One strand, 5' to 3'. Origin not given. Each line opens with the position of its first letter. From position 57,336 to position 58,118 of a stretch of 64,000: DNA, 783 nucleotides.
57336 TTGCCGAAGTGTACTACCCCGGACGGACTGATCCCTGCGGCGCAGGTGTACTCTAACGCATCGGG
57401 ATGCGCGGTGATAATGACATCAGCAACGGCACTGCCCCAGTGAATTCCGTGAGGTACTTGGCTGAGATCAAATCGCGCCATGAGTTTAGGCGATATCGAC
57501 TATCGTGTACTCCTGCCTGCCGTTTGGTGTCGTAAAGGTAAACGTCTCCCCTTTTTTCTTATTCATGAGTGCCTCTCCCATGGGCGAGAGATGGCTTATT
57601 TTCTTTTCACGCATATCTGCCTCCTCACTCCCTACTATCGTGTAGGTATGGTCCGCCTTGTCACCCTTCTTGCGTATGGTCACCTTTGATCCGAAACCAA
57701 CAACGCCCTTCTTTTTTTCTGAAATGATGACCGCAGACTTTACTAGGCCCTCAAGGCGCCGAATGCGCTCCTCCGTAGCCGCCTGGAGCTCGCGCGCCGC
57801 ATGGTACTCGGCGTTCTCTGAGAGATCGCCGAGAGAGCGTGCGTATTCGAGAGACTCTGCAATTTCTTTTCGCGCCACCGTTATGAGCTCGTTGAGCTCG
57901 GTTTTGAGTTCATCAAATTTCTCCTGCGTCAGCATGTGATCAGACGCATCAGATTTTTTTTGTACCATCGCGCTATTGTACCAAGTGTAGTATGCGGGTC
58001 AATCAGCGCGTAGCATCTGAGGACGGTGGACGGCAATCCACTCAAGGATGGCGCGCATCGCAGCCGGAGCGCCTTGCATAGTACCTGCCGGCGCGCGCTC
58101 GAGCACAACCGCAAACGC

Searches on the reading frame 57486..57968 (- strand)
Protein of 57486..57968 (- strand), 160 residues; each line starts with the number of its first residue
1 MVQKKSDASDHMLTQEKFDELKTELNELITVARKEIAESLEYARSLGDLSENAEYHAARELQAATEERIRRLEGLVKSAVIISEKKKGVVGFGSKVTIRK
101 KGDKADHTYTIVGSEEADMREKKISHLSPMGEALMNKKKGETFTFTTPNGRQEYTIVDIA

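Call 60: search_protein_families(library=ncbifam, proteins=[window:57486-57968:-], max_evalue=0.00001)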
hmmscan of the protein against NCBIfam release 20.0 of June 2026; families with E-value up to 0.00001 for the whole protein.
window:57486-57968:- (160 aa): 13 families
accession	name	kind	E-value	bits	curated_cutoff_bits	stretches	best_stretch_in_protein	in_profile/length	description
TIGR01462.1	greA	subfamily_domain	3.4e-51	173.3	139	1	12-159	1-150/151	transcription elongation factor GreA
NF001263.0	PRK00226.1-4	equivalog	2.1e-50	170.7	145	1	9-159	5-157/160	transcription elongation factor GreA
NF001261.0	PRK00226.1-2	equivalog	1.6e-43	148.4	167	1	12-159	5-154/157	transcription elongation factor GreA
NF001264.0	PRK00226.1-5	equivalog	1.6e-37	128.7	180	1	13-159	6-155/158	transcription elongation factor GreA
NF001262.0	PRK00226.1-3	equivalog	1.3e-34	119.3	161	1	7-153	3-152/165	transcription elongation factor GreA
NF011309.0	PRK14720.1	equivalog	1.5e-32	112.7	714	1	12-160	751-901/906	transcription elongation factor GreA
NF001260.0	PRK00226.1-1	equivalog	3.5e-32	111.3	234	1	12-159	7-156/160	transcription elongation factor GreA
NF002506.1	PRK01885.1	equivalog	2.4e-30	105.3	188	1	11-159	3-152/156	transcription elongation factor GreB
TIGR01461.1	greB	equivalog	5e-29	101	171.05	1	11-159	3-152/156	transcription elongation factor GreB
NF004969.0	PRK06330.1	equivalog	3.1e-19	69.1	697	1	13-147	569-704/718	transcript cleavage factor/unknown domain fusion protein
NF004973.0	PRK06342.1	equivalog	6.7e-15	55.2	159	1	33-159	36-159/160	transcription elongation factor GreA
NF004548.0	PRK05892.1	equivalog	7.4e-15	55.2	126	1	10-159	5-154/158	nucleoside diphosphate kinase regulator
NF004396.0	PRK05753.1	equivalog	8.8e-13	48.2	109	1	60-153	23-118/137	nucleoside diphosphate kinase regulator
